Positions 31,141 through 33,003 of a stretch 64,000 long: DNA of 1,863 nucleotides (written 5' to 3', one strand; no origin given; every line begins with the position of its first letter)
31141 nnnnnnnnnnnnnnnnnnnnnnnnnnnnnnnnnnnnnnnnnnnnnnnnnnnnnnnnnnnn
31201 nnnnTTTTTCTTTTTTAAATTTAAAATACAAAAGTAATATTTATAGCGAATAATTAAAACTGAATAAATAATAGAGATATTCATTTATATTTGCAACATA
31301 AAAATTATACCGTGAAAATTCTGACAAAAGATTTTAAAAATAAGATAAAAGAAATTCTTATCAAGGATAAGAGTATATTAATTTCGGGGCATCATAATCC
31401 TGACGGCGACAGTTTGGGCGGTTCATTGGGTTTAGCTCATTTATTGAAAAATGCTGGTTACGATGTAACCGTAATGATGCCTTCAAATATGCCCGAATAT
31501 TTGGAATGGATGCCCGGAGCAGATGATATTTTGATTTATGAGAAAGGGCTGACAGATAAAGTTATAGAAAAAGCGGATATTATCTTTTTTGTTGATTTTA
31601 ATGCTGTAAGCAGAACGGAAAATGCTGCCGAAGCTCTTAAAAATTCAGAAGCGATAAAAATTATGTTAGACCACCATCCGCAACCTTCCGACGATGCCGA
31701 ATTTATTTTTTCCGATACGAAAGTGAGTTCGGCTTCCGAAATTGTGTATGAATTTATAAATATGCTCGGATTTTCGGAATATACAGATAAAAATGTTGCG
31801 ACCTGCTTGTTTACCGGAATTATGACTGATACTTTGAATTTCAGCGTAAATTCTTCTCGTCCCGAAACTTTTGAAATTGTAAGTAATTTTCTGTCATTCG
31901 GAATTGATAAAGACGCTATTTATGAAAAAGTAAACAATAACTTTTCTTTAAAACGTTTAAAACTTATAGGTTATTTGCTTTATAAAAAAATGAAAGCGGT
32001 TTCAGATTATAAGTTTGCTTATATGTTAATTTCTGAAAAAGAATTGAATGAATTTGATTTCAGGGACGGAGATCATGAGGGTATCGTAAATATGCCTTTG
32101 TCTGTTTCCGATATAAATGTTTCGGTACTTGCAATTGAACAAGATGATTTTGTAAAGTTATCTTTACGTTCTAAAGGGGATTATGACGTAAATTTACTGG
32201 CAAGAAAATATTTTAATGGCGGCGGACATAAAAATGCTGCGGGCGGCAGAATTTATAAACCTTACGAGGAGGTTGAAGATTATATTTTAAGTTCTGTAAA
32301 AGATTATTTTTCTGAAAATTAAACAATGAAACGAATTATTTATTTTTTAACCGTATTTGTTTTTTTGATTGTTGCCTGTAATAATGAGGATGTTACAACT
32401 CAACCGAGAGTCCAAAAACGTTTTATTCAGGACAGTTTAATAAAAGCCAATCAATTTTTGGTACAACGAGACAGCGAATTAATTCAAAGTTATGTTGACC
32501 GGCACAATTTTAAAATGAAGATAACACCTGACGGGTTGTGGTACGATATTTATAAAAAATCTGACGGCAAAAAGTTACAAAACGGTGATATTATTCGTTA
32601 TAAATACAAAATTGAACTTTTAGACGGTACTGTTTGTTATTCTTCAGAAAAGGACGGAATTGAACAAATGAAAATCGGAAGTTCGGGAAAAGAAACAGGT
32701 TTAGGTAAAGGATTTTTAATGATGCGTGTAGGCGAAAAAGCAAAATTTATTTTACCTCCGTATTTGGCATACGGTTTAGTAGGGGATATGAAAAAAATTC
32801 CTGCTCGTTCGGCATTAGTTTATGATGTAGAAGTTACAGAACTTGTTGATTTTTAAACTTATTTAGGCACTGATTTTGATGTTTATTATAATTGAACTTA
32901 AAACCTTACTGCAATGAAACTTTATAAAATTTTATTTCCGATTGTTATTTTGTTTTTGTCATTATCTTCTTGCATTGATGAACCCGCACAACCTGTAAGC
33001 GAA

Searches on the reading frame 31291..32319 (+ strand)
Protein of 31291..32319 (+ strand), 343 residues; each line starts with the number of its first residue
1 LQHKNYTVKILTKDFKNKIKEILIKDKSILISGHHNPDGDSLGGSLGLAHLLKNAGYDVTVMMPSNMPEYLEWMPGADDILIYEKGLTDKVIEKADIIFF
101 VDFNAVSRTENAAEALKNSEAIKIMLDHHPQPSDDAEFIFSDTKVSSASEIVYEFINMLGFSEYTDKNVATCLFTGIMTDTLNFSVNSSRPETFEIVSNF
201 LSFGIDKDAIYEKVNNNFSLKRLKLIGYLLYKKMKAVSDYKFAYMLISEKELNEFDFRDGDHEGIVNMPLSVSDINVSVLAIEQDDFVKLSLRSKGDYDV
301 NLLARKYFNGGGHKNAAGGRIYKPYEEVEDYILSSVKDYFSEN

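Call 96: search_protein_families(library=pfam, proteins=[window:31291-32319:+], max_evalue=0.00001)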
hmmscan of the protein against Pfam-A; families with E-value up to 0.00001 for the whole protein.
window:31291-32319:+ (343 aa): 2 families
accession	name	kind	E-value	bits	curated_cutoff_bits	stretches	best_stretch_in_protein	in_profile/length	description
PF01368.27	DHH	-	2.7e-22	79.8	28.1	1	29-177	2-125/125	DHH family, N-terminal domain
PF02272.25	DHHA1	-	1.2e-12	48.6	25.9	1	247-341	9-101/102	DHHA1 domain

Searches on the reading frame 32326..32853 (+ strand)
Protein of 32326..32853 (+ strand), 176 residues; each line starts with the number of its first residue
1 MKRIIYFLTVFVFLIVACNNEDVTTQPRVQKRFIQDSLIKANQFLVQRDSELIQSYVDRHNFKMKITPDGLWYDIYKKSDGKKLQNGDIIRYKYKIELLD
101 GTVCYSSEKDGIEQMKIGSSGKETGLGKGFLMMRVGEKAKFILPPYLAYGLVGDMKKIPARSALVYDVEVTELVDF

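Call 96: search_protein_families(library=pfam, proteins=[window:32326-32853:+], max_evalue=0.00001)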
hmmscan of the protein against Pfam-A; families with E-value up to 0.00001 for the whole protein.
window:32326-32853:+ (176 aa): 1 family
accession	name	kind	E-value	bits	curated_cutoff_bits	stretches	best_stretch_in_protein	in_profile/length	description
PF00254.34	FKBP_C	-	5e-16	59.2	21.1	1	82-170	3-93/94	FKBP-type peptidyl-prolyl cis-trans isomerase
